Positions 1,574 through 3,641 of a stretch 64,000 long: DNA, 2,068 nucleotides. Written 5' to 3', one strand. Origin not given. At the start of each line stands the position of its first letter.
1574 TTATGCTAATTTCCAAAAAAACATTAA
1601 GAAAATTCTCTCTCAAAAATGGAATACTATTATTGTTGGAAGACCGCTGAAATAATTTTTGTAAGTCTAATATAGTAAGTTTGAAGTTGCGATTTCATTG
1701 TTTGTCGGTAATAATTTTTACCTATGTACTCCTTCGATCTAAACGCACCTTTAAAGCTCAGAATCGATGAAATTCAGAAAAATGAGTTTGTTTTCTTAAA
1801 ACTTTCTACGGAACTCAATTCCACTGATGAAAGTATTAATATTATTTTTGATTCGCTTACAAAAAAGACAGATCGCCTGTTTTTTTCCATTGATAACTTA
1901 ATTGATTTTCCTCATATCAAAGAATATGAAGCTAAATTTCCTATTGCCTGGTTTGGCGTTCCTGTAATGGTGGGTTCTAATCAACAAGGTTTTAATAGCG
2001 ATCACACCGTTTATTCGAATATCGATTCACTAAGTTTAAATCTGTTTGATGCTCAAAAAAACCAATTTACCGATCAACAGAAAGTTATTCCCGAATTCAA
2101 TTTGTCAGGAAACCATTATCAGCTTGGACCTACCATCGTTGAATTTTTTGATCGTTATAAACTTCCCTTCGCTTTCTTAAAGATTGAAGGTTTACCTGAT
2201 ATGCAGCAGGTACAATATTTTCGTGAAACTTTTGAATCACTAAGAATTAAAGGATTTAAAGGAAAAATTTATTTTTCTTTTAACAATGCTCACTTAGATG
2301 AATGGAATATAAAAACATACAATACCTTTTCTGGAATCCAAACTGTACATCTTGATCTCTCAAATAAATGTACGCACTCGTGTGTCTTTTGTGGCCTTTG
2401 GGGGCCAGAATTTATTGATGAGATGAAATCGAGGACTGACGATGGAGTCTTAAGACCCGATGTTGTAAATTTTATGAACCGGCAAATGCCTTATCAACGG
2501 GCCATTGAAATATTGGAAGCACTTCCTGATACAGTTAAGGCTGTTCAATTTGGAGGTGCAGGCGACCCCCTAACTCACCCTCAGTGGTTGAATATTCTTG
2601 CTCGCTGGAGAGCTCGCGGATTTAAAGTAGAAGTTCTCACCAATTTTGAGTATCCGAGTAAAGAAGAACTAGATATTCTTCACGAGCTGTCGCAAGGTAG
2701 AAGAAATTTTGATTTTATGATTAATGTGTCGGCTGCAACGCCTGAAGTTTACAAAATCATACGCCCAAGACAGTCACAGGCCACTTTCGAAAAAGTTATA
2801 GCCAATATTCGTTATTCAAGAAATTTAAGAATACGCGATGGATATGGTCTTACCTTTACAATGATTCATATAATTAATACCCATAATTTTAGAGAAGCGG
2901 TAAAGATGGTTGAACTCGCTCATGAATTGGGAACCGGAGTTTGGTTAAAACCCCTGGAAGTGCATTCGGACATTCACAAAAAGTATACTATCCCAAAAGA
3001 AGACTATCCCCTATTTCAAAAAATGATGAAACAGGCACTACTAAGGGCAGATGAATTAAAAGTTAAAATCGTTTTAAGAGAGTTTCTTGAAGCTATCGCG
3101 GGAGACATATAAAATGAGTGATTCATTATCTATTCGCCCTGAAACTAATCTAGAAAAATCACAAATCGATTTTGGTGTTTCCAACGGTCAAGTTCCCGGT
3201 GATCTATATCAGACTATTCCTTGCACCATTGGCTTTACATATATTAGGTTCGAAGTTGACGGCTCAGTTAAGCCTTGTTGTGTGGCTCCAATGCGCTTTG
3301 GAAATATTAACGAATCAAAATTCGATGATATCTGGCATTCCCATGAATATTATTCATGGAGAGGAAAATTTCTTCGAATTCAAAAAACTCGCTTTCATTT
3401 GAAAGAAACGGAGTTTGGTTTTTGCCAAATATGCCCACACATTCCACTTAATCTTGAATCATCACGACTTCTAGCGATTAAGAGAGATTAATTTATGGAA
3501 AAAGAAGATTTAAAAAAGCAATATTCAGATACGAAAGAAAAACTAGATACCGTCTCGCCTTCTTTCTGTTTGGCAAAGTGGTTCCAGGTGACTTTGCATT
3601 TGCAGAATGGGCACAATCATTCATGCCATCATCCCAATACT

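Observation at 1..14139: Convergent two-operon locus: short peptide + PqqD-like chaperone + radical SAM/SPASM ORFs + two GT-B glycosyltransferases + AspH-like oxygenase + ABC-2 exporter; candidate new glycosylated RiPP or peptide-derived cofactor pathway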

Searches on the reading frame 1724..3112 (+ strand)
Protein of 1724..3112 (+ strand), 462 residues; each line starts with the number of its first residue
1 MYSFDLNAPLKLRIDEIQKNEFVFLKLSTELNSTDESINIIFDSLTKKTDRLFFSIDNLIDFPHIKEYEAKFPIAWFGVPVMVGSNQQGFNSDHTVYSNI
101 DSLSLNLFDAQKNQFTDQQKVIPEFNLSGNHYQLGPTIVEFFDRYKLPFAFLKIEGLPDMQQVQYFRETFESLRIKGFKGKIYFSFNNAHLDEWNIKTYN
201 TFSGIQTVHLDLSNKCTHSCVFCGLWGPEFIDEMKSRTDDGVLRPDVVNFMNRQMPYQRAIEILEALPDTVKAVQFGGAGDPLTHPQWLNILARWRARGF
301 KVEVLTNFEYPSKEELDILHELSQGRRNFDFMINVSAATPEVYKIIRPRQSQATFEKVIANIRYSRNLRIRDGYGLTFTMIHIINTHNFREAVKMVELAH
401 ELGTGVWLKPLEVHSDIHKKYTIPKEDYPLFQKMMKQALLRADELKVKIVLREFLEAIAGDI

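Call 3: search_protein_families(library=pfam, proteins=[window:1724-3112:+], max_evalue=0.01)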
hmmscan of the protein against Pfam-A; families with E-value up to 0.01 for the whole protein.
window:1724-3112:+ (462 aa): 1 family
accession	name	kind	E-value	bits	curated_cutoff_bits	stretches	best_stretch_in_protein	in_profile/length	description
PF04055.27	Radical_SAM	-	7.4e-14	52.7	29.5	1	212-398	3-165/166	Radical SAM superfamily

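Call 6: search_protein_families(library=ncbifam, proteins=[window:1724-3112:+], max_evalue=1)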
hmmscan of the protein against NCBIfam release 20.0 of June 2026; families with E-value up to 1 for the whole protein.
window:1724-3112:+ (462 aa): 13 families
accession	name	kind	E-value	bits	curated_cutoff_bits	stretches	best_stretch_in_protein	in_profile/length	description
TIGR04317.1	W_rSAM_matur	equivalog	6.3e-11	42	380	1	250-403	32-175/349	tungsten cofactor oxidoreductase radical SAM maturase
NF033640.1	N_Twi_rSAM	subfamily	2.4e-09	36.8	170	1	187-411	92-310/398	twitch domain-containing radical SAM protein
TIGR04038.1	tatD_link_rSAM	subfamily_domain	8.8e-08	32.2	129.7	1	207-367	9-155/192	TatD family nuclease-associated radical SAM protein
TIGR04163.1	rSAM_cobopep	equivalog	3.4e-05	22.8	375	1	204-408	62-244/428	peptide-modifying radical SAM enzyme CbpB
TIGR04251.1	SCM_rSAM_ScmF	equivalog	0.00027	20.5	400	1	261-404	45-174/353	SynChlorMet cassette radical SAM/SPASM protein ScmF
TIGR04321.1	spiroSPASM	subfamily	0.00059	18.6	250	1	272-364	282-375/510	spiro-SPASM protein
TIGR04100.1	rSAM_pair_X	hypoth_equivalog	0.017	14.7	262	1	206-395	8-183/197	TIGR04100 family radical SAM protein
TIGR02668.1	moaA_archaeal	equivalog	0.032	13.2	325.25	1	205-425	9-198/303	GTP 3',8-cyclase MoaA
TIGR02247.1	HAD-1A3-hyp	subfamily_domain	0.084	12.6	125.4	0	285-334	96-144/211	epoxide hydrolase N-terminal domain-like phosphatase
TIGR04426.1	rSAM_desII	equivalog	0.11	11.2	450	1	262-310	153-202/468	dTDP-4-amino-4,6-dideoxy-D-glucose ammonia-lyase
TIGR04517.1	rSAM_PoyD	subfamily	0.17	10.8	325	1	207-249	119-161/446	radical SAM family RiPP maturation amino acid epimerase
TIGR04082.1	rSAM_for_selen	equivalog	0.18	10.5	350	1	256-323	226-296/516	thio(seleno)oxazole modification radical SAM maturase SbtM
TIGR04545.1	rSAM_ahbD_hemeb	equivalog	0.21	11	500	1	258-407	33-170/339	heme b synthase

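Call 67: search_solved_structures(query=window:1724-3109:+, max_evalue=1)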
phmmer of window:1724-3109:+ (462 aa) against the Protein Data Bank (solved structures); distinct sequences matched with E-value up to 1: 1.
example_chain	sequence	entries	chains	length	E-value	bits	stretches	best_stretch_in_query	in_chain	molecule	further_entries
2yx0_A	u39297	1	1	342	0.013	17.7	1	215-396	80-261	radical sam enzyme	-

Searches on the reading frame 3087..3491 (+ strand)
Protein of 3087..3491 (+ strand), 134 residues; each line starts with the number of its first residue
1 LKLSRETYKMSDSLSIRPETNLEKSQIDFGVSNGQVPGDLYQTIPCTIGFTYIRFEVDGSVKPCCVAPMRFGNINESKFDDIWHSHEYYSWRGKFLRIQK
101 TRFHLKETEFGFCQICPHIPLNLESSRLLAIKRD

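Call 3: search_protein_families(library=pfam, proteins=[window:3087-3491:+], max_evalue=0.01)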
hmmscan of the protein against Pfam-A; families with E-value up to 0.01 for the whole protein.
window:3087-3491:+ (134 aa): 1 family
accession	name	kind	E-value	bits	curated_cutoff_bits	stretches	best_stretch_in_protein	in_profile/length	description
PF13186.11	SPASM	-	8.4e-13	48.8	21.5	1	46-117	1-67/67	Iron-sulfur cluster-binding domain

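Call 6: search_protein_families(library=ncbifam, proteins=[window:3087-3491:+], max_evalue=1)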
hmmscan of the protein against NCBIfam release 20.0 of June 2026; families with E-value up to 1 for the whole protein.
window:3087-3491:+ (134 aa): 16 families
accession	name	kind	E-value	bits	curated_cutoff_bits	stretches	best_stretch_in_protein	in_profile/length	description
NF033640.1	N_Twi_rSAM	subfamily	3.2e-06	26.5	170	1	46-98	5-60/398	twitch domain-containing radical SAM protein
TIGR04250.1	SCM_rSAM_ScmE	equivalog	6.2e-05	22.1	400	1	33-121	241-322/358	SynChlorMet cassette radical SAM/SPASM protein ScmE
TIGR04055.1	rSAM_NirJ2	equivalog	0.00013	21.7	500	1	45-89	235-279/326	putative heme d1 biosynthesis radical SAM protein NirJ2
TIGR04085.1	rSAM_more_4Fe4S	domain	0.00038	20.8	27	1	46-93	1-52/93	SPASM domain-containing protein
TIGR04311.1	rSAM_Geo_metal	subfamily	0.00051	19.2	400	1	57-121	339-391/423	radical SAM/SPASM family putative metalloenzyme maturase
TIGR04545.1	rSAM_ahbD_hemeb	equivalog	0.0007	19.1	500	1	46-90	249-293/339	heme b synthase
TIGR04304.1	GeoRSP_SPASM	equivalog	0.00088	18.5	300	1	45-98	204-257/293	GeoRSP system SPASM domain protein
TIGR04317.1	W_rSAM_matur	equivalog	0.0013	18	380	1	66-94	273-301/349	tungsten cofactor oxidoreductase radical SAM maturase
TIGR02109.1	PQQ_syn_pqqE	equivalog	0.0042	16.1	381.35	1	36-114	225-313/358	pyrroloquinoline quinone biosynthesis protein PqqE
TIGR03913.1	rad_SAM_trio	equivalog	0.0053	15.2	591.75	1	45-90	260-308/477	GDL motif peptide-associated radical SAM/SPASM maturase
TIGR04082.1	rSAM_for_selen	equivalog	0.0099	14.7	350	1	46-92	432-478/516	thio(seleno)oxazole modification radical SAM maturase SbtM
TIGR04193.1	SPASM_w_grasp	equivalog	0.016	14.7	175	1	53-90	245-282/342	grasp-with-spasm system SPASM domain peptide maturase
TIGR04053.2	TIGR04053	equivalog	0.018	14.3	395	1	48-89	280-319/366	TIGR04053 family radical SAM/SPASM domain-containing protein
TIGR04340.1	rSAM_ACGX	hypoth_equivalog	0.044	13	400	1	46-119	253-322/341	radical SAM/SPASM domain protein, ACGX system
TIGR04054.1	rSAM_NirJ1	equivalog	0.059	12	650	1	56-91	299-335/387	putative heme d1 biosynthesis radical SAM protein NirJ1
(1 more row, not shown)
